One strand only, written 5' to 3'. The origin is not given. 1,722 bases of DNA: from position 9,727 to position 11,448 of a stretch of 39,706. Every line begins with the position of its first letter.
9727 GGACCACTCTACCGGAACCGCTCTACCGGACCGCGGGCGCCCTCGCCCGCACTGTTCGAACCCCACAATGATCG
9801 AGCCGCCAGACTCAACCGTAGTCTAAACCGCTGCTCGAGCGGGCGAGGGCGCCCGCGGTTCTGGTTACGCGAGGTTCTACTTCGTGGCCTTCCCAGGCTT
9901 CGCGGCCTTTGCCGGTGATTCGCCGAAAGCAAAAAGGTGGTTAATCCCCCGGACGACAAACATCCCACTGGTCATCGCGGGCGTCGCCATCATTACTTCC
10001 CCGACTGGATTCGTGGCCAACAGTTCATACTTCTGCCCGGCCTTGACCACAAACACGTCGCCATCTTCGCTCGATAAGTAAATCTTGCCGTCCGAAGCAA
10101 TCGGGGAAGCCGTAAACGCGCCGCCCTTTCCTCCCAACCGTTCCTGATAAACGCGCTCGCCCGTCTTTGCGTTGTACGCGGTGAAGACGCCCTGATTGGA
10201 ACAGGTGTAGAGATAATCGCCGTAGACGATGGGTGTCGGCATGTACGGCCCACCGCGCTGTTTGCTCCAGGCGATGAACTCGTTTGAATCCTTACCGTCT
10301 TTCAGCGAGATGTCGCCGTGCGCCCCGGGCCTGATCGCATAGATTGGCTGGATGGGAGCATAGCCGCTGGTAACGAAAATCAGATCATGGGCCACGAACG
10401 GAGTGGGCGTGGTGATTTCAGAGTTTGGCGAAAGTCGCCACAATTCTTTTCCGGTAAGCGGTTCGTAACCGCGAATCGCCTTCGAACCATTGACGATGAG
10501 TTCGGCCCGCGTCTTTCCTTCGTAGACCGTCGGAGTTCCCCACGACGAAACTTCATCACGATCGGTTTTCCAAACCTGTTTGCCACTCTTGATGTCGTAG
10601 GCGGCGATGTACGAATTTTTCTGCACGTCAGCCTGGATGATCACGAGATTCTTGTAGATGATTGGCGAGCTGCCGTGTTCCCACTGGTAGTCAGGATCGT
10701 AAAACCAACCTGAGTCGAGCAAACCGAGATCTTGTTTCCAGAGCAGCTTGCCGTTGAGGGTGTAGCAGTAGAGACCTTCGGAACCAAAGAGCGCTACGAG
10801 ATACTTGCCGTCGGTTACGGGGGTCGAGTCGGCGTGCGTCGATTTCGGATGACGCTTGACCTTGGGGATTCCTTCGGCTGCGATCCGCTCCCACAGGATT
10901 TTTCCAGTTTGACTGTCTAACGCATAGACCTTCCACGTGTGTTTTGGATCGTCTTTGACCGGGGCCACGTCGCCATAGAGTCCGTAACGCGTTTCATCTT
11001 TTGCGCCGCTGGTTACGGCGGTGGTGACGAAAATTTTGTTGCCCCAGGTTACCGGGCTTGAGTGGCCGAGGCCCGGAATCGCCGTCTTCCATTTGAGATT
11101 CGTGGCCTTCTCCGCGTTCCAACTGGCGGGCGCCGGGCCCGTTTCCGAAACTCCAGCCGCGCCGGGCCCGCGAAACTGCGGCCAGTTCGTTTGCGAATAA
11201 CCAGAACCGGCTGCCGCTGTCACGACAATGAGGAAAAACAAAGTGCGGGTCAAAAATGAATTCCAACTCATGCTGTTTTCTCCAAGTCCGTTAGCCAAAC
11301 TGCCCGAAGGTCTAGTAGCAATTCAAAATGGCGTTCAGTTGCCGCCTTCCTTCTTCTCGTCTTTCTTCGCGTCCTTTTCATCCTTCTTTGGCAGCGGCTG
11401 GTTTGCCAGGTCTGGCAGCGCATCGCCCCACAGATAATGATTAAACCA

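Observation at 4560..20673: Array of seven diverged exported PQQ-like beta-propeller paralogues in 16 kb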

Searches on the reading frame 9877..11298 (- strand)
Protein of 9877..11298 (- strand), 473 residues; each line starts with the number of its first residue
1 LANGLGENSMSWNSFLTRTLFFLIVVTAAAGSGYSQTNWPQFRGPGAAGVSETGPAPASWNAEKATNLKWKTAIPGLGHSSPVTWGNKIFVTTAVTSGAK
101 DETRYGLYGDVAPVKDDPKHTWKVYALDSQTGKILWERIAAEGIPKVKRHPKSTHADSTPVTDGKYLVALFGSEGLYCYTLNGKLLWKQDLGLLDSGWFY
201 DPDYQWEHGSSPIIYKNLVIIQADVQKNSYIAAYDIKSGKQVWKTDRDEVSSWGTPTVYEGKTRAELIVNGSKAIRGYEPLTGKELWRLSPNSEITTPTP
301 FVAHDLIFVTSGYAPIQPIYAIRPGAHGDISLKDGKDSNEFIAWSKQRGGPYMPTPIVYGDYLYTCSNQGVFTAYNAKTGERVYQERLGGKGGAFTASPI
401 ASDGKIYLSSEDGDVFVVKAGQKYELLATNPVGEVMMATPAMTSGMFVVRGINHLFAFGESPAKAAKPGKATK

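Call 4: search_protein_families(library=pfam, proteins=[window:9877-11298:-], max_evalue=0.01)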
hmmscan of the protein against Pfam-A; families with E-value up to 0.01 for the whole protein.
window:9877-11298:- (473 aa): 3 families
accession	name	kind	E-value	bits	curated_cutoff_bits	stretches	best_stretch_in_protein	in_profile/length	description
PF13360.13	PQQ_2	-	2.4e-32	112.9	27.6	2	124-314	5-179/233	Outer membrane protein assembly factor BamB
PF01011.28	PQQ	-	3e-11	43.2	26.7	1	123-249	68-210/595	Glucose/ethanol/alcohol dehydrogenase, beta-propeller domain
PF13570.13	Beta-prop_ACSF4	-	4e-11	43.3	133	1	339-444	164-265/329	Beta-alanine-activating enzyme, beta-propeller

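Call 6: search_protein_families(library=ncbifam, proteins=[window:9877-11298:-], max_evalue=0.01)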
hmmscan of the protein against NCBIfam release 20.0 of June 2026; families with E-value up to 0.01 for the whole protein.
window:9877-11298:- (473 aa): 7 families
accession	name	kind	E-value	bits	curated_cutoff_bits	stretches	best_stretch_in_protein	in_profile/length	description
TIGR03300.1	assembly_YfgL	equivalog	3e-17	62.4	285.2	2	352-457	57-159/377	outer membrane protein assembly factor BamB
NF008351.0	PRK11138.1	equivalog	7.8e-13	47.7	423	1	355-456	64-173/394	outer membrane protein assembly factor BamB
TIGR03075.1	PQQ_enz_alc_DH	subfamily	5.8e-10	38.4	480.05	1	123-245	80-197/530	PQQ-dependent dehydrogenase, methanol/ethanol family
TIGR03074.1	PQQ_membr_DH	subfamily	6.8e-08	30.8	832.65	1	216-269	710-760/783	membrane-bound PQQ-dependent dehydrogenase, glucose/quinate/shikimate family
TIGR04528.1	acido_non_PQQ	subfamily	9.5e-08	31.2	650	1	224-297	396-467/493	acido-empty-quinoprotein group A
NF041516.1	PA2928_fam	subfamily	0.00018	21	70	0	229-287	69-125/376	PA2928 family protein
NF053615.1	SerThrKinAfsKStmc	equivalog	0.00081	18.1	1300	0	231-420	630-801/809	protein serine/threonine kinase AfsK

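Call 8: find_related_loci(query=window:9877-11298:-, collection=genome_contigs, flank=10000)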
Query window:9877-11298:- (473 aa) in genome_contigs; peptide patterns used: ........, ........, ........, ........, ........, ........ (x = any residue, [..] = any of these).
370 stretches matched a pattern; 352 encode a relative of the query (tblastn E <= 1e-3); the best 80 are kept; 80 distinct loci.
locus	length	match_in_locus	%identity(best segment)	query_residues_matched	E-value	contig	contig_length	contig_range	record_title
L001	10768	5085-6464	86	5-467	0e+0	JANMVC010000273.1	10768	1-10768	MAG: Pyrinomonadaceae bacterium isolate SOY_1_B_metabat.116 SOY_1_B_k141_34167, whole genome shotgun sequence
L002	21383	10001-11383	87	5-467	0e+0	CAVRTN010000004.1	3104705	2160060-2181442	MAG: Pyrinomonadaceae bacterium isolate MFD04212.bin.1.211 genome assembly, contig: contig_3057, whole genome shotgun se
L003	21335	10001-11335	87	16-460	0e+0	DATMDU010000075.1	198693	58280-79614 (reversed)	MAG TPA_asm: Pyrinomonadaceae bacterium isolate SMAG_U13416 k141_3571276, whole genome shotgun sequence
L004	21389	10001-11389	84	5-469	0e+0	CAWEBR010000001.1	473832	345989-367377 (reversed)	MAG: Pyrinomonadaceae bacterium isolate MFD01275.bin.2.212 genome assembly, contig: contig_19547, whole genome shotgun s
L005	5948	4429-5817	82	7-467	0e+0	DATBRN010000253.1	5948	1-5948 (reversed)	MAG TPA_asm: Pyrinomonadaceae bacterium isolate SMAG_U4130 k141_663125, whole genome shotgun sequence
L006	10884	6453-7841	82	3-467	0e+0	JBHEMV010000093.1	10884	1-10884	MAG: Pyrinomonadaceae bacterium isolate S4_bin.11.strict S4_NODE_93, whole genome shotgun sequence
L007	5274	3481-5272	80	14-471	0e+0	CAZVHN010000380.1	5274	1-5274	MAG TPA_asm: uncultured Chloracidobacterium sp. isolate binchicken_co165_162 genome assembly, contig: k141_1612720, whol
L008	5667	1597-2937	81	16-463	0e+0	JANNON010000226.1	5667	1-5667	MAG: Blastocatellia bacterium isolate SOY_34_metabat_33 SOY_34_k141_4647114, whole genome shotgun sequence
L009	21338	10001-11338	81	20-467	0e+0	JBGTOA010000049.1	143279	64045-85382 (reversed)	MAG: Pyrinomonadaceae bacterium isolate JTS-RE40 k141_8053549, whole genome shotgun sequence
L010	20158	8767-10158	78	3-468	0e+0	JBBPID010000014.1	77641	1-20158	MAG: Acidobacteriota bacterium isolate BPF5-02-03_bin_1 NODE_14_length_77641_cov_9.719924, whole genome shotgun sequence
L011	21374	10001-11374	78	15-473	0e+0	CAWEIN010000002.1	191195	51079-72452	MAG: Blastocatellia bacterium isolate MFD08821.bin.1.21 genome assembly, contig: contig_114178, whole genome shotgun seq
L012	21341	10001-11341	81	21-467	0e+0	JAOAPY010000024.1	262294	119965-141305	MAG: Acidobacteria bacterium isolate RYN_26 scaffold_2134099, whole genome shotgun sequence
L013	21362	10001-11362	78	15-469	0e+0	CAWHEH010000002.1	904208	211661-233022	MAG: Blastocatellia bacterium isolate MFD00905.bin.2.1 genome assembly, contig: contig_1959, whole genome shotgun sequen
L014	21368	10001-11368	77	16-472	0e+0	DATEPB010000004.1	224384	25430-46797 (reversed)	MAG TPA_asm: Pyrinomonadaceae bacterium isolate SMAG_U9010 k141_2110143, whole genome shotgun sequence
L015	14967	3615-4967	79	15-467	0e+0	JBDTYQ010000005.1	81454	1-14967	MAG: bacterium isolate cluster4_bin.143 NODE_171_length_81454_cov_16.951449, whole genome shotgun sequence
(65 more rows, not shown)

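Call 9: search_solved_structures(query=window:9877-11298:-, max_evalue=0.01)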
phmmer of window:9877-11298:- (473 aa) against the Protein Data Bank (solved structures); distinct sequences matched with E-value up to 0.01: 20.
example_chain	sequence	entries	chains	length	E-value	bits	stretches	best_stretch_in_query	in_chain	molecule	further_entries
2yh3_A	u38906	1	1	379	1.1e-11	47.4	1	353-419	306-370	LIPOPROTEIN YFGL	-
7nri_B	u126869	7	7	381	1.8e-11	46.7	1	353-418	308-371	Outer membrane protein assembly factor BamB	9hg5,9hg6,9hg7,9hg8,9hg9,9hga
5ayw_B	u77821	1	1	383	2e-11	46.6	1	353-418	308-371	Outer membrane protein assembly factor BamB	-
3q54_A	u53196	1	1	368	2.2e-11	46.4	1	353-418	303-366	Outer membrane assembly lipoprotein YfgL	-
5ljo_B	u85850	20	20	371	2.3e-11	46.4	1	353-418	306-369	Outer membrane protein assembly factor BamB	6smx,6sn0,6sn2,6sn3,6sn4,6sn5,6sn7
8spr_B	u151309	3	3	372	2.3e-11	46.4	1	353-418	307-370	Outer membrane protein assembly factor BamB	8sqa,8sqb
6lyq_B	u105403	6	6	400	2.3e-11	46.4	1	353-418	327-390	Outer membrane protein assembly factor BamB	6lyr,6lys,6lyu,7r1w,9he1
28jl_B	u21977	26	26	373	2.3e-11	46.3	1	353-418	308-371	Outer membrane protein assembly factor BamB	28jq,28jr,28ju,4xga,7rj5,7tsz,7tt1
3q7m_A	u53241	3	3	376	2.4e-11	46.3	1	353-418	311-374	Lipoprotein yfgL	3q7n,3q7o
3prw_A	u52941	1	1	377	2.4e-11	46.3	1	353-418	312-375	Lipoprotein yfgL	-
8adg_B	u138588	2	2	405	2.6e-11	46.2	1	353-418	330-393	Outer membrane protein assembly factor BamB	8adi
5d0o_B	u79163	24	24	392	3e-11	46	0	353-418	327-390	Outer membrane protein assembly factor BamB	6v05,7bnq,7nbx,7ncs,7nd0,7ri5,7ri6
3p1l_A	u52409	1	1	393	3e-11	46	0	353-418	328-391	Lipoprotein yfgL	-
8orr_AAA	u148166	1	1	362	2.6e-10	42.9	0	361-458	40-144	Outer membrane protein assembly factor BamB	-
4pk1_A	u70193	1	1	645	2.6e-10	42.9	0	353-418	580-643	Chimera protein of Outer membrane protein assembly factors BamA and BamB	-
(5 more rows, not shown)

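Call 70: search_protein_families(library=ncbifam, proteins=[L011:16666-18117:-, L011:19894-21243:+, L011:18475-19794:+], max_evalue=0.001)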
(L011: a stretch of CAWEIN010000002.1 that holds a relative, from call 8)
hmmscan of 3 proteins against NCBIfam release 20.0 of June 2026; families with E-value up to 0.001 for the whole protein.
L011:16666-18117:- (484 aa): 5 families
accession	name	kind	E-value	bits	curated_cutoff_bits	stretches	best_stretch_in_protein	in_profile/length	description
TIGR00932.1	2a37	subfamily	1.9e-51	175.2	238.3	1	93-381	2-273/275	monovalent cation:proton antiporter-2 (CPA2) family protein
NF002973.0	PRK03659.1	equivalog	1.1e-18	67.1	804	1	84-476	6-373/602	glutathione-regulated potassium-efflux system protein KefB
NF045626.1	FeTrans_MagA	equivalog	2.3e-18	66.3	700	1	88-455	11-354/386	iron transporter MagA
NF002924.0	PRK03562.1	equivalog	3.4e-16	58.8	752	1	84-478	6-378/623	glutathione-regulated potassium-efflux system protein KefC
NF007950.1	PRK10669.1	equivalog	4.2e-10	39.1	700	1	85-475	8-383/547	YbaL family putative K(+) efflux transporter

L011:19894-21243:+ (450 aa): 78 families (the best 25 are shown)
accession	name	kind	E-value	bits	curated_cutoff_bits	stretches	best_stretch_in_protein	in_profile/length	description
NF033113.0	halo_ClmS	equivalog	4.5e-59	200.4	900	1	8-365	3-358/570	chloramphenicol-biosynthetic FADH2-dependent halogenase CmlS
TIGR02032.1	GG-red-SF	subfamily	2.4e-43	148.9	158.8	1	8-328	1-297/297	geranylgeranyl reductase family protein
NF049967.1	QhpG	equivalog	8.4e-41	140.2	240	1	10-367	1-325/423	flavin-dependent monooxygenase QhpG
NF038171.1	maturase_LodB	equivalog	3e-34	118.7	400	1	9-366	1-347/361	lysine-epsilon-oxidase maturase LodB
NF041080.1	DGGGPL_reductase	equivalog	5.5e-27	94.7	580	1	7-346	1-329/447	digeranylgeranylglycerophospholipid reductase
NF038174.1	maturase_GoxB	equivalog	1.6e-24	86.6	400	1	9-366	2-345/358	glycine oxidase maturase GoxB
NF004833.1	PRK06185.1-1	subfamily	2.2e-19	69.5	488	1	9-346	4-333/403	FAD-dependent oxidoreductase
NF004834.1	PRK06185.1-3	subfamily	7.1e-19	67.9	500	1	6-349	6-340/420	FAD-dependent oxidoreductase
NF041160.1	DGGPL_Thplmales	equivalog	1.3e-18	67.1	780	1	6-354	2-336/396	digeranylgeranylglycerophospholipid reductase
NF007542.0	PRK10157.1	subfamily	3.7e-17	62.1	610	1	8-385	6-387/428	FAD-dependent oxidoreductase FixC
NF004835.0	PRK06185.1-4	equivalog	1.1e-16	60.7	601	1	5-348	8-342/411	FAD-dependent oxidoreductase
NF045655.1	MkRedMenJ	equivalog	1.5e-16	60.3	700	1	4-359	1-342/406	menaquinone reductase MenJ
NF041385.1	Dggglyphlred_Halo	equivalog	7.1e-16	57.7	700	1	4-338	1-325/405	digeranylgeranylglycerophospholipid reductase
NF005691.0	PRK07494.1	equivalog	3.4e-14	52.2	459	1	2-353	3-339/404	UbiH/UbiF family hydroxylase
NF007450.0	PRK10015.1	subfamily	5.8e-14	51.6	466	2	6-178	4-171/429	FAD-dependent oxidoreductase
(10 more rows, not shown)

L011:18475-19794:+ (440 aa): 19 families
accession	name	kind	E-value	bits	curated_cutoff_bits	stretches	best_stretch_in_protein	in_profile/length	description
TIGR00538.1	hemN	equivalog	2.4e-53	181.6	324.95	1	23-425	21-434/454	oxygen-independent coproporphyrinogen III oxidase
NF006067.1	PRK08208.1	equivalog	1.8e-52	178.7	380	1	46-436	31-421/427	STM4012 family radical SAM protein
TIGR04107.1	rSAM_HutW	equivalog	1e-50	172.8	400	1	37-418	27-403/419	heme anaerobic degradation radical SAM methyltransferase ChuW/HutW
TIGR00539.1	hemN_rel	equivalog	1.2e-50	172.6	205.4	1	53-409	3-349/361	radical SAM family heme chaperone HemW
TIGR03994.1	rSAM_HemZ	equivalog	2.2e-48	165.3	321.4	1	47-250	81-284/401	coproporphyrinogen dehydrogenase HemZ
NF006385.0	PRK08629.1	equivalog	8.5e-40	136.8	355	1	42-431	44-415/439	coproporphyrinogen III oxidase family protein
NF006064.0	PRK08207.2-2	equivalog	7.6e-38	130.7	504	1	49-247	143-343/465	coproporphyrinogen III oxidase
NF006060.0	PRK08207.1-3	equivalog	1.9e-37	129.1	653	1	48-256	147-358/477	coproporphyrinogen III oxidase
NF006061.0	PRK08207.1-4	equivalog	8.8e-33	113.8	702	1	50-244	173-370/501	coproporphyrinogen III oxidase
NF006066.0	PRK08207.2-5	equivalog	4.6e-28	98.1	1117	1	52-242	192-384/518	coproporphyrinogen III oxidase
NF005133.0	PRK06582.1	equivalog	1.4e-27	96.7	597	1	49-420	10-379/390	coproporphyrinogen III oxidase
NF006062.0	PRK08207.1-5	equivalog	3e-27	95.6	1007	1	51-254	149-355/476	coproporphyrinogen III oxidase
NF006063.0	PRK08207.2-1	equivalog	6.5e-27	94.3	1074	1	48-243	190-387/518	coproporphyrinogen III oxidase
NF006059.0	PRK08207.1-1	equivalog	1.1e-26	93.7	1012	1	49-248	170-372/496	coproporphyrinogen III oxidase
NF004567.0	PRK05904.1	equivalog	9e-24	84.3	355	1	53-336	9-278/353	coproporphyrinogen III oxidase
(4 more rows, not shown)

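Call 75: search_solved_structures(query=L011:19894-21243:+, max_evalue=0.00001)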
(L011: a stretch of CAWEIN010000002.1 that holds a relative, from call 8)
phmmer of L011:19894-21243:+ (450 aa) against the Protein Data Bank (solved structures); distinct sequences matched with E-value up to 0.00001: 26.
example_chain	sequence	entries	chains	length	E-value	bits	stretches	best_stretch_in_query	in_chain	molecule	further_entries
5dbj_E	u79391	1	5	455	8.6e-65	222.5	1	7-402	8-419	FADH2-dependent halogenase PltA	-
8zop_A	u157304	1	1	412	3.5e-61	210.6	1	7-365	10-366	Halogenase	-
5buk_A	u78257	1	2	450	3.7e-61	210.5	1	4-396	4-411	FADH2-dependent halogenase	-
7fco_A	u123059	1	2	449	4.4e-60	206.9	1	5-396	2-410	ChlB4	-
3e1t_A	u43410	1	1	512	1.9e-54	188.4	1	7-364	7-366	Halogenase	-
3i3l_A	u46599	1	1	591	2.1e-46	161.9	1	6-372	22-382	Alkylhalidase CmlS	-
5bul_A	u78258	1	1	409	2.2e-45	158.5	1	5-393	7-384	flavin-dependent halogenase triple mutant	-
5bva_A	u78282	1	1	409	2e-44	155.4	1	5-393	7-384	flavin-dependent halogenase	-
3nix_A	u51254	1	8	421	6.2e-43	150.4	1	5-394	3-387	Flavoprotein/dehydrogenase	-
8gu0_A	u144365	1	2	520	8.3e-38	133.5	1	7-355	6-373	Non-heme halogenase radH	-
7xgb_A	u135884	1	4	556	6.3e-15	58.2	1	7-357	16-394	Tetracycline 7-halogenase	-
7v0b_A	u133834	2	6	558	6.4e-15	58.1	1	7-357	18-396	Tetracycline 7-halogenase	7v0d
6bzt_A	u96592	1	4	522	3e-13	52.6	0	111-335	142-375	Halogenase PltM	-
6bza_A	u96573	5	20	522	3.4e-13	52.4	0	110-335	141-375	Halogenase PltM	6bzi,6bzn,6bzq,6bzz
7koe_C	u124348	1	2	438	1.4e-12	50.4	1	4-185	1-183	Electron transfer flavoprotein-quinone oxidoreductase FixC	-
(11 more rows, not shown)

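Call 85: search_solved_structures(query=L011:18475-19794:+, max_evalue=0.00001)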
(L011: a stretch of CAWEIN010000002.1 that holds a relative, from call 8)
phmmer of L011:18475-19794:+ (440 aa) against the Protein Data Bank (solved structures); distinct sequences matched with E-value up to 0.00001: 2.
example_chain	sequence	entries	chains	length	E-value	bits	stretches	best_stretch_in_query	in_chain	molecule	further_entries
1olt_A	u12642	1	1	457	1.1e-34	123.2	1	21-418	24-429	OXYGEN-INDEPENDENT COPROPORPHYRINOGEN III OXIDASE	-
9p2u_A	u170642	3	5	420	2.7e-23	85.7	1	51-246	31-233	Radical S-adenosylmethionine methyltransferase NocN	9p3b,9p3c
